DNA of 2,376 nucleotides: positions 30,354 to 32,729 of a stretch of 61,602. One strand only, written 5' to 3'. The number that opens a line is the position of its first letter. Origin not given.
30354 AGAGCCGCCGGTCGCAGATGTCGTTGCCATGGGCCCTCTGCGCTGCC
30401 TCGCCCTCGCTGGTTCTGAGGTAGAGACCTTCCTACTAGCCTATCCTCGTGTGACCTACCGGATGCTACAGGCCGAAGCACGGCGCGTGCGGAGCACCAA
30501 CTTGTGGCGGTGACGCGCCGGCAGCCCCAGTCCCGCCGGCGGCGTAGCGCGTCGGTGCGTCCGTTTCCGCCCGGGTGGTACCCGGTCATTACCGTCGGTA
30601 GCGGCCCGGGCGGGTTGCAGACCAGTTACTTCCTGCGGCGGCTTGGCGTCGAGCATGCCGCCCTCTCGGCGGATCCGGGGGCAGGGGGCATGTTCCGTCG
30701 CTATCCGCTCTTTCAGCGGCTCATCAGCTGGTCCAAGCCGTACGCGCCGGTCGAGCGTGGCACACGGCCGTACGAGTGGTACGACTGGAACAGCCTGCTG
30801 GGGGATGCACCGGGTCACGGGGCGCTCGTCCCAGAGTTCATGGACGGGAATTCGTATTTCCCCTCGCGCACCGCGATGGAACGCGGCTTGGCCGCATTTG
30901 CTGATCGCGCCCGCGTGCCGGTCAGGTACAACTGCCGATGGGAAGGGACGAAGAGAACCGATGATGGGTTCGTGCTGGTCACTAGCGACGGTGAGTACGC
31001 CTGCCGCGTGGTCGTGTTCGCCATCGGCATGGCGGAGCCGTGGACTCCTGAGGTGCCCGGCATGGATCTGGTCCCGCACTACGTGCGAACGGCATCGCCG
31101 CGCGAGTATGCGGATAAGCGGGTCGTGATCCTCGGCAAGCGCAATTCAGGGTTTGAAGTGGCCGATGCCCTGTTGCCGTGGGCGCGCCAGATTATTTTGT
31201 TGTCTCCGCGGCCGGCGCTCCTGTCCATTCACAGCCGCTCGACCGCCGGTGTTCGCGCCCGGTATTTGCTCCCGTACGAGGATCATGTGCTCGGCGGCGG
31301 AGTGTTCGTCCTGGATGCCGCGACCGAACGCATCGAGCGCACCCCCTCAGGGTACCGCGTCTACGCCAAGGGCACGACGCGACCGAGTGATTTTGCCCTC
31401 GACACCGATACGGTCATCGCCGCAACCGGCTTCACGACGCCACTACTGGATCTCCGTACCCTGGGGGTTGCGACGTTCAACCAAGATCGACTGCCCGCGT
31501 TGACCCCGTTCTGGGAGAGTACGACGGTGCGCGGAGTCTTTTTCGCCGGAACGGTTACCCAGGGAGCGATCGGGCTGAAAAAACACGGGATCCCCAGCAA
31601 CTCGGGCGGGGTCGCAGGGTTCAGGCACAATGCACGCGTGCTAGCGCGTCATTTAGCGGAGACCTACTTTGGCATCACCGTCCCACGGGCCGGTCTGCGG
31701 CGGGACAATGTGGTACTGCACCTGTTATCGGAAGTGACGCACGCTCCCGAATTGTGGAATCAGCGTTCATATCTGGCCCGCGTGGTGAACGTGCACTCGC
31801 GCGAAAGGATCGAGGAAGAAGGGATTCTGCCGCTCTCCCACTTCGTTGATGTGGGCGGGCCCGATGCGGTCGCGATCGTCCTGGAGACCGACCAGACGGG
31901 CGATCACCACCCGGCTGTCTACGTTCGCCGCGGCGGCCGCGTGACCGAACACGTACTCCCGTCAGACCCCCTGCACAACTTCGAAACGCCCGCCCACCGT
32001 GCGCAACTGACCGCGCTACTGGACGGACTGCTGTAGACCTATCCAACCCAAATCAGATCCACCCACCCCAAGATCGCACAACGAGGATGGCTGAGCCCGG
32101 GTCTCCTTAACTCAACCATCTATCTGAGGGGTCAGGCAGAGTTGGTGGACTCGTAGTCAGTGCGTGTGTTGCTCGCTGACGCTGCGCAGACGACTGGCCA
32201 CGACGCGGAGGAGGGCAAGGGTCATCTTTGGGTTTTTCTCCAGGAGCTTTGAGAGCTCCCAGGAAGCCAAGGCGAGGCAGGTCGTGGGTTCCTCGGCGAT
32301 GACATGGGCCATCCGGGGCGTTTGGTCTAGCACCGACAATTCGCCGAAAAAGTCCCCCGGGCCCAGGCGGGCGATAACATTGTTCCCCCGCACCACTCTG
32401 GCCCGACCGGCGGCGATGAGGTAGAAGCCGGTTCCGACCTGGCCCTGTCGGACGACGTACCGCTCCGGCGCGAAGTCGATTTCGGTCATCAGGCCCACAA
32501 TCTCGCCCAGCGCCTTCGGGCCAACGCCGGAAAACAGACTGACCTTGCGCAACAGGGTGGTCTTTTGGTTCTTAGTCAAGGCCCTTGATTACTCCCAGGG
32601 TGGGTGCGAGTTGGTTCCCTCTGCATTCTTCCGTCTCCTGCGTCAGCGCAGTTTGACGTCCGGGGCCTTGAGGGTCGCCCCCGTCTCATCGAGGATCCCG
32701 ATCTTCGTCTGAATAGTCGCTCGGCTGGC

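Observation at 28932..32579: Cyclase, orphan cNMP-binding proteins and a translationally coupled flavoprotein next to the last att scar: a candidate small-molecule signalling module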

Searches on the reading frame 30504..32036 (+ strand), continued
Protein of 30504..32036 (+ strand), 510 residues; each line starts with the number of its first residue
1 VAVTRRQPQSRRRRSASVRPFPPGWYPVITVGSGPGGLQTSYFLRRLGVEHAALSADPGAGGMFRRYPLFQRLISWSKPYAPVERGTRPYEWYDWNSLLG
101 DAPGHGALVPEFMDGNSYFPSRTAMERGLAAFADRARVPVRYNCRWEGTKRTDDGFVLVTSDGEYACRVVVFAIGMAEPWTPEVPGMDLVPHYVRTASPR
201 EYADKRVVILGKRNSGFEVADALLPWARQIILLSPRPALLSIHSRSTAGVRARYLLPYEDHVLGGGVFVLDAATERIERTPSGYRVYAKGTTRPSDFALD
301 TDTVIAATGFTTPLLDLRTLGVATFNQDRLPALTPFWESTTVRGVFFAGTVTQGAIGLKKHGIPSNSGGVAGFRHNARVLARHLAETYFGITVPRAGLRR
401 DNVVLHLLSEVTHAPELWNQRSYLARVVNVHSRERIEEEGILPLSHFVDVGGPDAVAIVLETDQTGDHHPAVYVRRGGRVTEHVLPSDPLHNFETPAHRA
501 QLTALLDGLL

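Call 67: list_cluster_members(proteins=[window:30504-32033:+, window:30097-30510:+, window:32160-32579:-])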
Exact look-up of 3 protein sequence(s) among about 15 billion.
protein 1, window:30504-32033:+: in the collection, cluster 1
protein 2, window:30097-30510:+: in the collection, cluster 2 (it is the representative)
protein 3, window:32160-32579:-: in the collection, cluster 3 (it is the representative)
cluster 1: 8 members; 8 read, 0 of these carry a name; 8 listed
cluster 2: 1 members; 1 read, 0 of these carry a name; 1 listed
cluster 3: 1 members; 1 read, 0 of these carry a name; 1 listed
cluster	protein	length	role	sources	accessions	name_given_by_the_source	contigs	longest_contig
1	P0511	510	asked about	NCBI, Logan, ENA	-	-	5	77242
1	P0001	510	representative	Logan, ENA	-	-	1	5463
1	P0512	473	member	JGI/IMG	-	-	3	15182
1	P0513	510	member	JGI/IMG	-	-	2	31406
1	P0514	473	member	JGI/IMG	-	-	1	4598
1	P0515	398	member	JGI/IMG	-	-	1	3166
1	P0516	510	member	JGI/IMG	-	-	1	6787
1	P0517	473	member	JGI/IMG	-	-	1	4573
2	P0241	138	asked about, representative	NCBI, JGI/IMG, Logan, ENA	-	-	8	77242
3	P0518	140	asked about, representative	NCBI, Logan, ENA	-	-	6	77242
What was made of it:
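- Tried and rejected: It returned no names (call 67).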

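Call 74: find_encoding_contigs(protein=P0362, flank=4000, max_places=3)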
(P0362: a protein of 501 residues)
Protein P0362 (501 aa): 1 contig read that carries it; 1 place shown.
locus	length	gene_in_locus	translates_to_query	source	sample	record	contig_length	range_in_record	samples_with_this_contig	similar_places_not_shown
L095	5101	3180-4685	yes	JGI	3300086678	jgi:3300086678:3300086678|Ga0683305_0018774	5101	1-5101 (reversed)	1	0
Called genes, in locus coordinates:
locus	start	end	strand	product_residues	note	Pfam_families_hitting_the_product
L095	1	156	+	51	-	?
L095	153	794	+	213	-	PF04525:LOR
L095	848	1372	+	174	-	PF00583:Acetyltransf_1, PF13508:Acetyltransf_7 (weak)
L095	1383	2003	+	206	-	PF10706:Aminoglyc_resit (weak)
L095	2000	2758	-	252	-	PF13489:Methyltransf_23, PF08241:Methyltransf_11, PF08242:Methyltransf_12, PF13649:Methyltransf_25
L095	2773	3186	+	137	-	PF00027:cNMP_binding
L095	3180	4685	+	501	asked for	PF07992:Pyr_redox_2, PF13434:Lys_Orn_oxgnase (faint), PF13738:Pyr_redox_3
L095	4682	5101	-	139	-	?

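Call 75: find_encoding_contigs(protein=P0368, flank=4000, max_places=3)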
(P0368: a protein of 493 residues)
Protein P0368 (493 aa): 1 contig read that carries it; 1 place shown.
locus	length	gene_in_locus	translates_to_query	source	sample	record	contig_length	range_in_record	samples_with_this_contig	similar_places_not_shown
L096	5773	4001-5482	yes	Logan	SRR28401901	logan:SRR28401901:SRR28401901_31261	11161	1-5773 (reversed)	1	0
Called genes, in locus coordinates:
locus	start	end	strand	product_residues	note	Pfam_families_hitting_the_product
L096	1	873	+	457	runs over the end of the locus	PF01565:FAD_binding_4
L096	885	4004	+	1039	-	PF13271:DUF4062, PF13191:AAA_16 (weak), PF13401:AAA_22, PF25872:HTH_77, PF13424:TPR_12 (weak)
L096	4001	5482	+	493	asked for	PF01266:DAO (faint), PF07992:Pyr_redox_2, PF13450:NAD_binding_8 (weak), PF13738:Pyr_redox_3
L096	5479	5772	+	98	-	?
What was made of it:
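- A related flavoprotein (P0368) is overlapped by a DUF4062-AAA_16-TPR STAND protein (call 75).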

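Call 76: find_encoding_contigs(protein=P0454, flank=4000, max_places=3)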
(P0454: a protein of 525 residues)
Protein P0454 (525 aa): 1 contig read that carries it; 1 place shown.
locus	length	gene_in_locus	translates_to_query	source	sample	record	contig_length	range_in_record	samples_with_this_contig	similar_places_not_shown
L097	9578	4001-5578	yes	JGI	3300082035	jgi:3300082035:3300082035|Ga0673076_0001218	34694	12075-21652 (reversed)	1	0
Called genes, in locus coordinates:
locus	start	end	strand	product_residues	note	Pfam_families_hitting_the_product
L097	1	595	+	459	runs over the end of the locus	PF05893:LuxC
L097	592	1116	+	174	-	PF13671:AAA_33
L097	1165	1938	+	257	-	PF13428:TPR_14 (faint), PF07719:TPR_2 (faint), PF23914:TPR_CcmH_CycH (faint), PF00515:TPR_1 (faint), PF13414:TPR_11 (faint), PF14559:TPR_19 (weak), PF13432:TPR_16, PF14559:TPR_19 (weak), +1 more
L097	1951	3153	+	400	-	-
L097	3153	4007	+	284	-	-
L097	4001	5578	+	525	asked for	PF01266:DAO (faint), PF07992:Pyr_redox_2, PF13434:Lys_Orn_oxgnase (faint), PF13450:NAD_binding_8 (weak), PF13738:Pyr_redox_3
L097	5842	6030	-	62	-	-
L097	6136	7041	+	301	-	PF22422:MGH1-like_GH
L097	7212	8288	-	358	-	PF13565:HTH_32, PF13683:rve_3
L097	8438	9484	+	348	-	PF00589:Phage_integrase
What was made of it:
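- It does not hold for a second-tier flavoprotein relative that keeps a canonical GKGNSA motif (P0454, call 76).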

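Call 77: find_encoding_contigs(protein=P0361, flank=5000, max_places=3)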
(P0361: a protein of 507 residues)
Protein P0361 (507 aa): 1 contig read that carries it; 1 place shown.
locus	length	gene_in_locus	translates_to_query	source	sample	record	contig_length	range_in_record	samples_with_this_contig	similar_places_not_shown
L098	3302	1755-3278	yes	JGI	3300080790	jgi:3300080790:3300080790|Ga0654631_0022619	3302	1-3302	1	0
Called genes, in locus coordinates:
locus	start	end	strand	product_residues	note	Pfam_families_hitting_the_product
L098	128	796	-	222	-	-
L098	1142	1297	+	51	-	PF02148:zf-UBP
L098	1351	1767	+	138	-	PF00027:cNMP_binding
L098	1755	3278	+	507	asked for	PF07992:Pyr_redox_2, PF13738:Pyr_redox_3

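Call 82: search_dna_similar(query=window:30504-32033:+, collection=plasmids, mode=protein, max_evalue=1e-20, max_rows=8)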
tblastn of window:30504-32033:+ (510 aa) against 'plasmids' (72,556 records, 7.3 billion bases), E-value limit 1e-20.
Records with a match: 2; places in all: 3; records where one place covers at least 80% of the query: 1.
Best place of each record, by identity: <60% 2.
By first word of the organism name: Nonomuraea 1; Streptomyces 1.
By predicted mobility (MOB-suite, as given by PLSDB): non-mobilizable 2.
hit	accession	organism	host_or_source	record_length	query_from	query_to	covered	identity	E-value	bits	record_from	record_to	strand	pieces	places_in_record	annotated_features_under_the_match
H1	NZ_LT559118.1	Nonomuraea gerenzanensis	-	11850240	29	506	94%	33.1%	4e-43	171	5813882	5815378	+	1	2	none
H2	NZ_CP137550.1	Streptomyces sp. N50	Selaginella tamariscina,cell ...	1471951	29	420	77%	31.0%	3e-35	148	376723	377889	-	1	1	record has no annotation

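Call 83: search_dna_similar(query=window:30504-32033:+, collection=phages, mode=protein, max_evalue=1e-10, max_rows=5)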
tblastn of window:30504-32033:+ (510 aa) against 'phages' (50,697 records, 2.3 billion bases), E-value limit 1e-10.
No match.
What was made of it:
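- On Pycsar: Calls 82, 83: no phage match, and only 31-33% identical relatives on plasmid records.
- There are no phage matches and only remote plasmid matches (calls 82, 83). The family is absent from phages and from plasmids (calls 82, 83).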

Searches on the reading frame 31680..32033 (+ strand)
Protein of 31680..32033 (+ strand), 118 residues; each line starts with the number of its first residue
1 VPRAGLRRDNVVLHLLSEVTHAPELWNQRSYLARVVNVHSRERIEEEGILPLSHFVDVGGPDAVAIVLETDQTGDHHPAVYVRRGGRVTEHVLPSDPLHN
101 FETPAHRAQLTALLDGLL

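Call 71: predict_structure(alignment_id=A5)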
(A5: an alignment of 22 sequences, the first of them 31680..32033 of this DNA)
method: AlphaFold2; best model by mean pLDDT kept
length: 118 residues; sequences in the alignment: 22
mean_pLDDT: 92.9   pTM: 0.86
mean pLDDT of the five models: 92.9, 92.8, 92.4, 91.9, 91.4
residues with pLDDT >= 90: 99; 70-90: 16; 50-70: 2; < 50: 1
segments of 3 or more residues with pLDDT < 50: none
pLDDT, mean of each block of 10 residues (from residue 1): 77 97 90 94 90 92 96 95 95 96 98 94
secondary structure, 60 per line:
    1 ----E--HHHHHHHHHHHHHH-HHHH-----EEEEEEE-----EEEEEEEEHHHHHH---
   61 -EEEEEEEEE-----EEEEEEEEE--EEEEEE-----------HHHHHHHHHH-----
elements in order: H8-21 H23-26 E32-38 E44-51 H52-57 E62-70 E76-84 E87-92 H104-113

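Call 73: fold_search(model_id=the predicted structure, library=pdb)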
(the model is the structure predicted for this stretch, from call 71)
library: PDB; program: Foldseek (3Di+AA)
matches with E <= 10: 1019; with E <= 0.001: 0
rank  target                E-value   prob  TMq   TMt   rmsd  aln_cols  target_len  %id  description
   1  1wv4_B                1.0e-01  0.21  0.25  0.21  13.8       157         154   11  X-ray Structure of Escherichia coli pyridoxine 5'-phosphate oxidase in tetragonal crystal form (released 2004-12-28)
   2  3rmp_C                1.3e-01  0.89  0.31  0.44   3.6        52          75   15  Structural basis for the recognition of attP substrates by P4-like integrases (released 2012-04-25)
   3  1wv4_A                2.1e-01  0.14  0.25  0.20  14.5       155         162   12  X-ray Structure of Escherichia coli pyridoxine 5'-phosphate oxidase in tetragonal crystal form (released 2004-12-28)
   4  9r2r_B                2.2e-01  0.15  0.25  0.23   9.6       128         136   10  De novo designed M7 protein fold (released 2025-05-14)
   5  1hqz_4                2.3e-01  0.80  0.42  0.37   5.4        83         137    6  Cofilin homology domain of a yeast actin-binding protein ABP1P (released 2001-12-21)
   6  3jtz                  2.5e-01  0.54  0.27  0.38   5.1        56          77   12  Structure of the arm-type binding domain of HPI integrase (released 2009-10-06)
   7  9m6k_A                2.6e-01  0.04  0.14  0.06  15.8       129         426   10  Cryo-EM structure of bacteriophage NF5 portal (released 2025-12-17)
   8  1hqz_1                2.8e-01  0.72  0.42  0.37   6.2        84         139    6  Cofilin homology domain of a yeast actin-binding protein ABP1P (released 2001-12-21)
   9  1hqz_8                2.8e-01  0.21  0.32  0.29  14.9       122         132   12  Cofilin homology domain of a yeast actin-binding protein ABP1P (released 2001-12-21)
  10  1hqz_3                3.0e-01  0.33  0.39  0.35  13.5       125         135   10  Cofilin homology domain of a yeast actin-binding protein ABP1P (released 2001-12-21)
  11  3q2b                  3.0e-01  0.16  0.28  0.28  11.5       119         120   13  Crystal Structure of an Actin Depolymerizing Factor (released 2011-06-01)
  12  6px6_D                3.0e-01  0.09  0.16  0.12  13.2        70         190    8  HLA-TCR complex (released 2020-01-15)
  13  4gsk_Y                3.3e-01  0.06  0.20  0.18  15.5       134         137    7  Crystal structure of an Atg7-Atg10 crosslinked complex (released 2012-11-14)
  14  7z4w_A                3.6e-01  0.12  0.26  0.08  17.6       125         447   10  gp6/gp15/gp16 connector complex of bacteriophage SPP1 (released 2022-11-30)
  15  3nm7_C                3.8e-01  0.28  0.27  0.38   6.4        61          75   10  Crystal Structure of Borrelia burgdorferi Pur-alpha (released 2010-10-06)
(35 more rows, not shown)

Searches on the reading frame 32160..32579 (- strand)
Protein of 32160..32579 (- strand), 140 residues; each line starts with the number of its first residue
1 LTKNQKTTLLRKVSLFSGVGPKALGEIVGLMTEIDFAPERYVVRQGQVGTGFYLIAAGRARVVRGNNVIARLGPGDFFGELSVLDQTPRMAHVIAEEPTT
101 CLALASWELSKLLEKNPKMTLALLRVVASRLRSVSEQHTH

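Call 5: search_protein_families(library=pfam, proteins=[window:32160-32579:-], max_evalue=0.01)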
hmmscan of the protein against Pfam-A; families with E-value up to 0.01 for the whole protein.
window:32160-32579:- (140 aa): 1 family
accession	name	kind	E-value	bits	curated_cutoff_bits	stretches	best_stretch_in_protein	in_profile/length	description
PF00027.35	cNMP_binding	-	1.4e-18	67.1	27.5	1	35-116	3-89/89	Cyclic nucleotide-binding domain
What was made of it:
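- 32157..32579 (-): CNB2: a stand-alone 140-aa CNB protein with a canonical binding cassette (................), convergent with the flavoprotein gene. Call 5 (PF00027, 1.4e-18).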

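Call 6: search_protein_families(library=ncbifam, proteins=[window:32160-32579:-], max_evalue=0.01)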
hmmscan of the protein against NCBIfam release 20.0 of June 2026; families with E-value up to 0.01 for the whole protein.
window:32160-32579:- (140 aa): 5 families
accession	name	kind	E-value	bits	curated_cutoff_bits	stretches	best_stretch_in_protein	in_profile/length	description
NF058543.1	ActPatMycb56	equivalog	8.8e-11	41.2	460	1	14-132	2-123/317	acetyltransferase Pat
NF008732.0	PRK11753.1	equivalog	2.6e-08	33.6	266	1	38-138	30-136/214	cAMP-activated global transcriptional regulator CRP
NF041163.2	encap_f2b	equivalog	1.4e-07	31.1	400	1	10-132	73-202/450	family 2B encapsulin nanocompartment shell protein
TIGR03896.1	cyc_nuc_ocin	subfamily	2e-05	24.1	161.05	1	68-132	54-118/317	bacteriocin-type transport-associated protein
NF007707.0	PRK10402.1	subfamily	8.1e-05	22.3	180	1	33-119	33-124/226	transcriptional regulator YeiL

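Call 23: search_protein_families(library=padloc, proteins=[window:32160-32579:-], max_evalue=0.01)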
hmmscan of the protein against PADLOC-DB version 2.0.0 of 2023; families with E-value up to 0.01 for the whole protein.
window:32160-32579:- (140 aa): 5 families
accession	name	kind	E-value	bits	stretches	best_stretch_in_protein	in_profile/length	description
PDLC00731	Effector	-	3e-14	50.7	1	32-133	41-143/306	TIR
PDLC02371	PycTIR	-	4.5e-14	50.5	1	26-133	32-140/288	-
PDLC00732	Effector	-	6.5e-10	36.4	1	9-133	15-139/301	TIR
PDLC00734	PycC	-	3.7e-06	24.3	1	34-137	36-145/374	Pycsar cyclase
PDLC00730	Effector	-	0.0018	15.5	1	41-132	66-159/299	TIR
